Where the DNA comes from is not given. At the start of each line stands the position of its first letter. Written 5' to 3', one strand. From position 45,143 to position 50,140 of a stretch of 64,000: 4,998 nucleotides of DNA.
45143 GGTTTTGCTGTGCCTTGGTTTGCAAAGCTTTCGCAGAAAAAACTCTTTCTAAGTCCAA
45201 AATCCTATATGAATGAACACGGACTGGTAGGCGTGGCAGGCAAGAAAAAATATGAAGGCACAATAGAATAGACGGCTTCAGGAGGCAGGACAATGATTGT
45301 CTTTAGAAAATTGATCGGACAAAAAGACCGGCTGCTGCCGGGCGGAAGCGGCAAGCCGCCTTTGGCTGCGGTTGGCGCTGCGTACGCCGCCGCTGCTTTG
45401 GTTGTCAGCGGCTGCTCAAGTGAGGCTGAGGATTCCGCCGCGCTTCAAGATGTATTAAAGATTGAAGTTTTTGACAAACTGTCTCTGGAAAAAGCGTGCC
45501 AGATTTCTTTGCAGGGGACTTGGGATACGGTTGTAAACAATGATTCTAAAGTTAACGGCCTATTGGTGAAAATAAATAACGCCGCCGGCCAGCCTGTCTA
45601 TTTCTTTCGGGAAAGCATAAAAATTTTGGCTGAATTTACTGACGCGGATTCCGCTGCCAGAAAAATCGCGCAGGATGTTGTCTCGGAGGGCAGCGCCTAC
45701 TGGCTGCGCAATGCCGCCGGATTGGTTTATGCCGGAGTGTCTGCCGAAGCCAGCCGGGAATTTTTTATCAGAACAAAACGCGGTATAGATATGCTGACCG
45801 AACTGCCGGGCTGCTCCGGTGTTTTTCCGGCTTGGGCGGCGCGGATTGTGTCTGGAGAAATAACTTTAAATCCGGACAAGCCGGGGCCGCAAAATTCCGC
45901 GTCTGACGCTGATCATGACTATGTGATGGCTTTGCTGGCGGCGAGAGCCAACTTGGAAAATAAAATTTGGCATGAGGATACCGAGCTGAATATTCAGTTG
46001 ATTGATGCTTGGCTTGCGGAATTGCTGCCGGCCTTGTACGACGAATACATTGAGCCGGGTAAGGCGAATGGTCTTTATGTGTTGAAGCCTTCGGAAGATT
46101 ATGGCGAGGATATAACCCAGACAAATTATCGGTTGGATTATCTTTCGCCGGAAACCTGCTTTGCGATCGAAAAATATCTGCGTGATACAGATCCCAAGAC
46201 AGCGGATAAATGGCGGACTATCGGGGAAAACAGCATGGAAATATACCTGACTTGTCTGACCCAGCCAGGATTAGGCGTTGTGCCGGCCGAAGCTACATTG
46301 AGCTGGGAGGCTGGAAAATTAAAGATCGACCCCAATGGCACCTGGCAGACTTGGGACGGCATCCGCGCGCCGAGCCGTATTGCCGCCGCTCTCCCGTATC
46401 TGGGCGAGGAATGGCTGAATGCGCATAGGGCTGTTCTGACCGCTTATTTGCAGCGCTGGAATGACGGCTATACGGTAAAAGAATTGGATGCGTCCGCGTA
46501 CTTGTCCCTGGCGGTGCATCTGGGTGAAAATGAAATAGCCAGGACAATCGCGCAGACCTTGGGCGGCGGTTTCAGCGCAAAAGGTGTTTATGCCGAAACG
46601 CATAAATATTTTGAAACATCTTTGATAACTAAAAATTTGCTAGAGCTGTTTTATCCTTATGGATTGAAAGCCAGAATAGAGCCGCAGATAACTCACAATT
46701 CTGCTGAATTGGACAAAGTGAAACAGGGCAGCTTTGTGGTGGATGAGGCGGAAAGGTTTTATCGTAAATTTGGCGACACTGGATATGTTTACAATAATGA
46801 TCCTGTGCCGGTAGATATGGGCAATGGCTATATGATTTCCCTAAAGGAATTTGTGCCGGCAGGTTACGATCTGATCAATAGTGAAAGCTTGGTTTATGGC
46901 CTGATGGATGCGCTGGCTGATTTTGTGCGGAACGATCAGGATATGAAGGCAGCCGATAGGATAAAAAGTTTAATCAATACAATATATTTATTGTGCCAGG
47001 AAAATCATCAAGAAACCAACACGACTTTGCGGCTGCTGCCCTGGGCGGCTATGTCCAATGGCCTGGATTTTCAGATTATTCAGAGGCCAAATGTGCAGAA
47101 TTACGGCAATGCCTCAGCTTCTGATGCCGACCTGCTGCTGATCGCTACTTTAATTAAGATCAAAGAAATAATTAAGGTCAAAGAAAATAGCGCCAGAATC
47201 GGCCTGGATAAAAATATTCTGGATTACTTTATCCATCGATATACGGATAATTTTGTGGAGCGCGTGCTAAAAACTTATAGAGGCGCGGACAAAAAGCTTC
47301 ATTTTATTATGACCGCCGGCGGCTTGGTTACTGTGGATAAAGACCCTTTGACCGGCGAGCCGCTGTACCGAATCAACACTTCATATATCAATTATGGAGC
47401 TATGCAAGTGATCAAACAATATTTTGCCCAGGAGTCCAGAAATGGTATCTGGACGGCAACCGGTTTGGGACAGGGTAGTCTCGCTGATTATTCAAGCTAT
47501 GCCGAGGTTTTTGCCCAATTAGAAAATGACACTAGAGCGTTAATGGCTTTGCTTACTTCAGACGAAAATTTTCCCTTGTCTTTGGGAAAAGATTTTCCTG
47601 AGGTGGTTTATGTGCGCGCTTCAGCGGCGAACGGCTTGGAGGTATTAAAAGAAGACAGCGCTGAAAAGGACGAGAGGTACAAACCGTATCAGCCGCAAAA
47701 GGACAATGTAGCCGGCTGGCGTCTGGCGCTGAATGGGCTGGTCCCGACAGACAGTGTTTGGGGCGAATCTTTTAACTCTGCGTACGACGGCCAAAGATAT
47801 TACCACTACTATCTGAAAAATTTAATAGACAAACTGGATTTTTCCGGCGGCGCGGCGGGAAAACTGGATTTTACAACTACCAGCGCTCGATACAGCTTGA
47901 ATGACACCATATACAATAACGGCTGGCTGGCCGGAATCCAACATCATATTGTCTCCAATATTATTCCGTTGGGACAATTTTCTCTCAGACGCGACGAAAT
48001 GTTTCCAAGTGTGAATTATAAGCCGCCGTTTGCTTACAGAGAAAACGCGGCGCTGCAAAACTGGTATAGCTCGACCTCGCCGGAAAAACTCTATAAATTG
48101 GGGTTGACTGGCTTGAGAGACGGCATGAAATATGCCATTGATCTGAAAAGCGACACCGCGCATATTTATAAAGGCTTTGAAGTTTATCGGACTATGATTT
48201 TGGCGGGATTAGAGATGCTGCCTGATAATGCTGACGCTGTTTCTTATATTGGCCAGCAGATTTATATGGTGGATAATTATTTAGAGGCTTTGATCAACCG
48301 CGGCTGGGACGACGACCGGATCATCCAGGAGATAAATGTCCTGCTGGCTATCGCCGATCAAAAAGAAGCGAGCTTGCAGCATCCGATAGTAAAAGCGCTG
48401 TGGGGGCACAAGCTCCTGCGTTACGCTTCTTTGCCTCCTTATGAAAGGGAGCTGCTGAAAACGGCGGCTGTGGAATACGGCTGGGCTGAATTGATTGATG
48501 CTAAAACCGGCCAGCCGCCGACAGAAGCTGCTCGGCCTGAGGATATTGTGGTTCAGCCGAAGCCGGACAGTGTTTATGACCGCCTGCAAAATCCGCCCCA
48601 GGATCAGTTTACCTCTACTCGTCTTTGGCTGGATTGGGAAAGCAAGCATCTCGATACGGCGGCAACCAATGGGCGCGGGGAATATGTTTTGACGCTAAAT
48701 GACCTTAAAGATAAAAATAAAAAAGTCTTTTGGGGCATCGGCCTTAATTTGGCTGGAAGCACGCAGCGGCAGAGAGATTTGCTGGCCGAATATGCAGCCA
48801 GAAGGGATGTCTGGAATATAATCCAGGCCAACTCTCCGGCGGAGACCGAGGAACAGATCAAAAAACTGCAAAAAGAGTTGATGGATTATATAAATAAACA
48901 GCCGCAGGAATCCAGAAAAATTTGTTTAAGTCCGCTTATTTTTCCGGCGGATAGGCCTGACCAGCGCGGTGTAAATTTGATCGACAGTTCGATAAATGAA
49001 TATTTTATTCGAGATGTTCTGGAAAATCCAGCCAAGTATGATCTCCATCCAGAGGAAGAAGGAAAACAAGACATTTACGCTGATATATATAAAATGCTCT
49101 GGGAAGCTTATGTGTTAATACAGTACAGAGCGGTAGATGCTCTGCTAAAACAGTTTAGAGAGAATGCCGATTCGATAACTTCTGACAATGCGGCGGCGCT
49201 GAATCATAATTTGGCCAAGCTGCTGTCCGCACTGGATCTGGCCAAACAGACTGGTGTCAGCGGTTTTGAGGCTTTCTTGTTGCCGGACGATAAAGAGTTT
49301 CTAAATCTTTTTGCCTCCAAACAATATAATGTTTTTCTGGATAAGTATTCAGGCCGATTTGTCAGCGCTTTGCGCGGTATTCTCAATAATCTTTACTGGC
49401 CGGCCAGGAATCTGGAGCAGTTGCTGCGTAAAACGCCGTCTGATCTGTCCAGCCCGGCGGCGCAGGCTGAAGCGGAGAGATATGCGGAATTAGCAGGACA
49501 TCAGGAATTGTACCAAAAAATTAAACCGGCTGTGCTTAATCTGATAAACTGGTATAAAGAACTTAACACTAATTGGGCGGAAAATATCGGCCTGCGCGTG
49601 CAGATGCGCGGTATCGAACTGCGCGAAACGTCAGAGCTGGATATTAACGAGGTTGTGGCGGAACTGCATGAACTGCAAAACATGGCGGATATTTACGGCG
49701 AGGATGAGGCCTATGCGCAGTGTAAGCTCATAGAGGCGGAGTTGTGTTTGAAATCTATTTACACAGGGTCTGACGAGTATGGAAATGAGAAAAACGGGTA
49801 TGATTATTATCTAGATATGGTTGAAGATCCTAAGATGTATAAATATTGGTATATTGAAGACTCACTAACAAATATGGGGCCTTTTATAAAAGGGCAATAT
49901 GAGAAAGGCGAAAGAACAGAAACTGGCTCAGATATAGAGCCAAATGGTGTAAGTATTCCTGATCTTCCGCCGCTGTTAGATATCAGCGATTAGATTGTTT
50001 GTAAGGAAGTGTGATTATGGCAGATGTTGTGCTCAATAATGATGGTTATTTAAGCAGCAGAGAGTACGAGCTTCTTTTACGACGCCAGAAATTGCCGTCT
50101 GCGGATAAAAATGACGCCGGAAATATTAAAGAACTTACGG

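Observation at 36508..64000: Co-directional operon of giant proteins (2644, 1566 and 3009 aa) plus paralogous Cys-anchored proteins and a CarboxypepD_reg protein; a candidate novel envelope-associated system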

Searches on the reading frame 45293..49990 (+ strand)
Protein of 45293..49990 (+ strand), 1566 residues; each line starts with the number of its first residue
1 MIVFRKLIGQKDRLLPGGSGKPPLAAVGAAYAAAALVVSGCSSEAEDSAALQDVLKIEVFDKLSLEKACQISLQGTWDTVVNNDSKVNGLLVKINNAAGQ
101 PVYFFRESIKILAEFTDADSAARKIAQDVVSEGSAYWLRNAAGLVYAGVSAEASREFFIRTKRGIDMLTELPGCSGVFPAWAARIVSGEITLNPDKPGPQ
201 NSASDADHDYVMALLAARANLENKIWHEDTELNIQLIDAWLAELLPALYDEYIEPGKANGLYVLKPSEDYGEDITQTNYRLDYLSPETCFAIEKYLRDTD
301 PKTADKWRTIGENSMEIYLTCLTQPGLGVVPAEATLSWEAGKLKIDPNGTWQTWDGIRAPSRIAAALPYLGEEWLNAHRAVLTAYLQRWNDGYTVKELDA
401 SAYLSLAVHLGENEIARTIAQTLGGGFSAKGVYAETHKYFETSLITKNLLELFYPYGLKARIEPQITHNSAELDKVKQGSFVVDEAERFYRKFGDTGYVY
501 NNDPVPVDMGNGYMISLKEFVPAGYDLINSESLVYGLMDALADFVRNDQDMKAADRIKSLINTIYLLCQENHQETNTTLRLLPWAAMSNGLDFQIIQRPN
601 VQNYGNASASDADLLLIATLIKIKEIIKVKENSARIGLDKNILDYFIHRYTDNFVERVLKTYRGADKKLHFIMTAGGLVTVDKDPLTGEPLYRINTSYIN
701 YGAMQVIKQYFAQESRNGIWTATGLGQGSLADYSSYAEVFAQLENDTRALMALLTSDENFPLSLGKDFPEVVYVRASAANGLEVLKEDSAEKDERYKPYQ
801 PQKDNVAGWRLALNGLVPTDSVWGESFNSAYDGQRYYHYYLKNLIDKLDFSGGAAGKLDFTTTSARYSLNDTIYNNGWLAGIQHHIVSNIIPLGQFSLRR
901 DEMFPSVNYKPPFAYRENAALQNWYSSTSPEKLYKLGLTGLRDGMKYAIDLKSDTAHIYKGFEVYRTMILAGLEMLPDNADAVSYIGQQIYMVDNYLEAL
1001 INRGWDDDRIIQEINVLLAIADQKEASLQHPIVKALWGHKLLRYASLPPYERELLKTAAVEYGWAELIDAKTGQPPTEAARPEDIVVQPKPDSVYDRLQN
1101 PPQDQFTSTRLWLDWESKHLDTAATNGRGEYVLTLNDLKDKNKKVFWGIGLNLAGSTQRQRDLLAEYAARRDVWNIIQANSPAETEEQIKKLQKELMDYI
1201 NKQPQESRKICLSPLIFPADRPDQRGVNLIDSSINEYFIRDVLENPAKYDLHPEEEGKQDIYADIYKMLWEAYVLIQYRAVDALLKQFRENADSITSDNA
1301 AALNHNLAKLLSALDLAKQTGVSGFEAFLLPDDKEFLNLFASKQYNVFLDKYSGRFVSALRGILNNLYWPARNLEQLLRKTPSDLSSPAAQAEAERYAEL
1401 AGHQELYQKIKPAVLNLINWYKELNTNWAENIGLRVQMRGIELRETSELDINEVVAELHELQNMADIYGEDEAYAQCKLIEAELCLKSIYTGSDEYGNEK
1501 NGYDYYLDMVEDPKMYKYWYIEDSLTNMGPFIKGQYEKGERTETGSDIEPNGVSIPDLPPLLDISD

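Call 8: search_protein_families(library=pfam, proteins=[window:45293-49990:+], max_evalue=0.1)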
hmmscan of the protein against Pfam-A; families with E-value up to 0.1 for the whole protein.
window:45293-49990:+ (1566 aa): 0 families

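Call 9: search_protein_families(library=ncbifam, proteins=[window:45293-49990:+], max_evalue=0.1)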
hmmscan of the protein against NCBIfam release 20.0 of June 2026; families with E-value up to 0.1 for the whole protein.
window:45293-49990:+ (1566 aa): 0 families

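Call 26: search_solved_structures(query=A1, max_evalue=1, show_alignments=2)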
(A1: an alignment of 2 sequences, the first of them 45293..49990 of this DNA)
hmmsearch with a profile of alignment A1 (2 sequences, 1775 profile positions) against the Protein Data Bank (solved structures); distinct sequences matched with E-value up to 1: 0.

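Call 29: find_related_loci(query=A1, collection=genome_contigs, flank=10000)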
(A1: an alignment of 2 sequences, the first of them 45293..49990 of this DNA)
Query A1 (1566 aa) in genome_contigs; peptide patterns used: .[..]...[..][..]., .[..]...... (x = any residue, [..] = any of these).
75 stretches matched a pattern; 2 encode a relative of the query (tblastn E <= 1e-3); 2 distinct loci.
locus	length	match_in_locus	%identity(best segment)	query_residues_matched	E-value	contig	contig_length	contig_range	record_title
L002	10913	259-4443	33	44-1541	7e-169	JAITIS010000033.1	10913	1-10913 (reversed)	MAG: Candidatus Margulisiibacteriota bacterium isolate Pcl387_bin129 k119_1468234, whole genome shotgun sequence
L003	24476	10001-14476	27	13-1528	3e-94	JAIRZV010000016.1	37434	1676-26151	MAG: Candidatus Margulisiibacteriota bacterium isolate Gx481_bin108 k119_577183, whole genome shotgun sequence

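Call 40: find_related_loci(query=A3, collection=metagenome_contigs, flank=10000)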
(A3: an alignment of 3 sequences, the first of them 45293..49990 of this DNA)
Query A3 (1566 aa) in metagenome_contigs; peptide patterns used: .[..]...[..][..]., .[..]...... (x = any residue, [..] = any of these).
132 stretches matched a pattern, but none encodes a relative of the query by tblastn (E <= 1e-3).

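Call 99: search_protein_families(library=padloc, proteins=[window:45293-49990:+], max_evalue=0.01)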
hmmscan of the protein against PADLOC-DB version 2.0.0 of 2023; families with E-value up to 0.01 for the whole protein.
window:45293-49990:+ (1566 aa): 0 families

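Call 100: search_protein_families(library=phrogs, proteins=[window:45293-49990:+], max_evalue=0.01)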
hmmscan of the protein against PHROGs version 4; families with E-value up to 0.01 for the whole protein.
window:45293-49990:+ (1566 aa): 0 families

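Call 101: search_protein_families(library=pfam, proteins=[L002:22-4464:+, L002:4477-10911:+], max_evalue=0.1)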
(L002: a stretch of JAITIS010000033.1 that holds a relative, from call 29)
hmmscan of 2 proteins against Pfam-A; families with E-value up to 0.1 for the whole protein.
L002:22-4464:+ (1481 aa): 0 families

L002:4477-10911:+ (2145 aa): 0 families

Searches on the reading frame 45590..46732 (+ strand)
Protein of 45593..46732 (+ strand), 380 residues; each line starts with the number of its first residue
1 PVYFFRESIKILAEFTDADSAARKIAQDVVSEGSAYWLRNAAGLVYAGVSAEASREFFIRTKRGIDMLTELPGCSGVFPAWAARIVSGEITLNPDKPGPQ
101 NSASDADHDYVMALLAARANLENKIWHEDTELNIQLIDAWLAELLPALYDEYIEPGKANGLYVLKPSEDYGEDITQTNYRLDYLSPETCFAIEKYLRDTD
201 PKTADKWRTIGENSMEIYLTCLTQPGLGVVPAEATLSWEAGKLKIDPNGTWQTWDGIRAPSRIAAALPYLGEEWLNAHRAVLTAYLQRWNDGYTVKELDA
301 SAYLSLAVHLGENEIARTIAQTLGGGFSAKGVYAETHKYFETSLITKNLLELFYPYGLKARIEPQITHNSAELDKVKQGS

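Call 18: search_protein_families(library=pfam, proteins=[window:45593-46732:+], max_evalue=10)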
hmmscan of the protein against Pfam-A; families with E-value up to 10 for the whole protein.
window:45593-46732:+ (380 aa): 0 families

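Call 103: search_solved_structures(query=A11, max_evalue=10, show_alignments=2)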
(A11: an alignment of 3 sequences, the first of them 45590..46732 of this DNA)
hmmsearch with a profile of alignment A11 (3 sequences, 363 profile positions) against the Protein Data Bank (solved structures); distinct sequences matched with E-value up to 10: 3.
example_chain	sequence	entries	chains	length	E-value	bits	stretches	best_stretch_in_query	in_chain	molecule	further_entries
1cem_A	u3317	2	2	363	0.031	16.5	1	105-185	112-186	CELLULASE CELA (1,4-BETA-D-GLUCAN-GLUCANOHYDROLASE) | endoglucanase A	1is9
1kwf_A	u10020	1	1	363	0.049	15.9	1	105-187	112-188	Endoglucanase A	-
7l78_A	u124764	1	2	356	1.4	11.1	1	117-216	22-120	Ferrochelatase, mitochondrial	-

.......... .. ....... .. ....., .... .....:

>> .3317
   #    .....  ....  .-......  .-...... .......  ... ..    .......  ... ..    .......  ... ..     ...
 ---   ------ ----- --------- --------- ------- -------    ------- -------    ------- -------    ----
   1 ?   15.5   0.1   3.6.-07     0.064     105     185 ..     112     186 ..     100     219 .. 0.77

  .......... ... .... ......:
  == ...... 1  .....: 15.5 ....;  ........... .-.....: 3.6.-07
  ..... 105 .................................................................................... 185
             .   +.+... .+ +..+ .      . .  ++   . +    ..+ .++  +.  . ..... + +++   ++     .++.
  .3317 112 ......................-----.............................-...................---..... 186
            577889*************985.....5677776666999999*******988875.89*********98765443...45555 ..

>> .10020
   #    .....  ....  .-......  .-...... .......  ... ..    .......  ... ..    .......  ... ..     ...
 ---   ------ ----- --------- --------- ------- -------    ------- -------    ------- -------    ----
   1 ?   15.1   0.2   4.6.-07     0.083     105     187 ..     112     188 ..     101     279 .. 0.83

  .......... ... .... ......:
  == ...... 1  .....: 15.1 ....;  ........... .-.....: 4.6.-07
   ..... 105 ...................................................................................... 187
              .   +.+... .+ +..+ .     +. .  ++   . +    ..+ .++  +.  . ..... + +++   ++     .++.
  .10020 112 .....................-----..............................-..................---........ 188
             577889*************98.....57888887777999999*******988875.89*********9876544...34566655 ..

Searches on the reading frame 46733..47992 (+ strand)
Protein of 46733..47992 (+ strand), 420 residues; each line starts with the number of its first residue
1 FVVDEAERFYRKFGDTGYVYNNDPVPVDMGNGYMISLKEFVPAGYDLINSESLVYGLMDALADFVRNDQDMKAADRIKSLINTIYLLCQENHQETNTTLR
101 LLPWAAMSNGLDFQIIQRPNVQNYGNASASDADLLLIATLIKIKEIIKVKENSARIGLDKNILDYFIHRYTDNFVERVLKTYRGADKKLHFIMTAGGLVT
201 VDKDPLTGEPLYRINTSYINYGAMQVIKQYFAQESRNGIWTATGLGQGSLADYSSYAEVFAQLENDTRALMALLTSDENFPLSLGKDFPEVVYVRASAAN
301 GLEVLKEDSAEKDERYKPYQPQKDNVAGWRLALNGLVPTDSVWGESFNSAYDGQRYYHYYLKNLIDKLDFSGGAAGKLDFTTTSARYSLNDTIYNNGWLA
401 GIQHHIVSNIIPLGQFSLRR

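Call 18: search_protein_families(library=pfam, proteins=[window:46733-47992:+], max_evalue=10)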
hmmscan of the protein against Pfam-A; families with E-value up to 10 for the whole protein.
window:46733-47992:+ (420 aa): 1 family
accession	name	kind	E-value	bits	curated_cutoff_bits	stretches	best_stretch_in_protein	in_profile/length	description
PF12612.13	TFCD_C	-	0.11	12.8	22.4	1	50-99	93-142/187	Tubulin folding cofactor D C terminal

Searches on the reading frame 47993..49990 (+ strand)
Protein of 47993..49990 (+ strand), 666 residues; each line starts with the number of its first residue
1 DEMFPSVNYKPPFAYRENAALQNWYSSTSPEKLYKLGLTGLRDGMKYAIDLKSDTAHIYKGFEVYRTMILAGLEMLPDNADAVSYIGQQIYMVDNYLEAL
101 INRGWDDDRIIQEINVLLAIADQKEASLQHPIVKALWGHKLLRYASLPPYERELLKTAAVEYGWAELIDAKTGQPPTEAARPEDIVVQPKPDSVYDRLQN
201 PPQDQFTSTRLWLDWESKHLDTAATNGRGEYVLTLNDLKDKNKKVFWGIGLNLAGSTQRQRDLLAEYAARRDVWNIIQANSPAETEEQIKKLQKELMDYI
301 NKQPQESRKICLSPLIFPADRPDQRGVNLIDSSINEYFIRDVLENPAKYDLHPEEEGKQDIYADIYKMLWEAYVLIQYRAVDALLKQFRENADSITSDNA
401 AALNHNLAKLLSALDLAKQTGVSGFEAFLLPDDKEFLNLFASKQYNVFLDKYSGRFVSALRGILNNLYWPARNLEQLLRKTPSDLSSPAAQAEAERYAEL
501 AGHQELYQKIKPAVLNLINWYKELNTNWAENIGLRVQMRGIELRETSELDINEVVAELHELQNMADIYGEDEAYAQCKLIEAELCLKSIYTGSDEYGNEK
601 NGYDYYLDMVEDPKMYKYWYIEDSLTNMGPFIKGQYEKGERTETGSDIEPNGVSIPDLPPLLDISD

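Call 18: search_protein_families(library=pfam, proteins=[window:47993-49990:+], max_evalue=10)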
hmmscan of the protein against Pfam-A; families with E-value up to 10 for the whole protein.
window:47993-49990:+ (666 aa): 3 families
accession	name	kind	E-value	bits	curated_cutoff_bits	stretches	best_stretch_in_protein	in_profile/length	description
PF12918.12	TcdB_N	-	0.14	13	27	1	280-315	20-56/66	TcdB toxin N-terminal helical domain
PF15908.10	HMMR_C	-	0.17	12.5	28.6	1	494-518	71-94/157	Hyaluronan mediated motility receptor C-terminal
PF08656.15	DASH_Dad3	-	0.33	11.5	23.1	0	371-409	5-46/76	DASH complex subunit Dad3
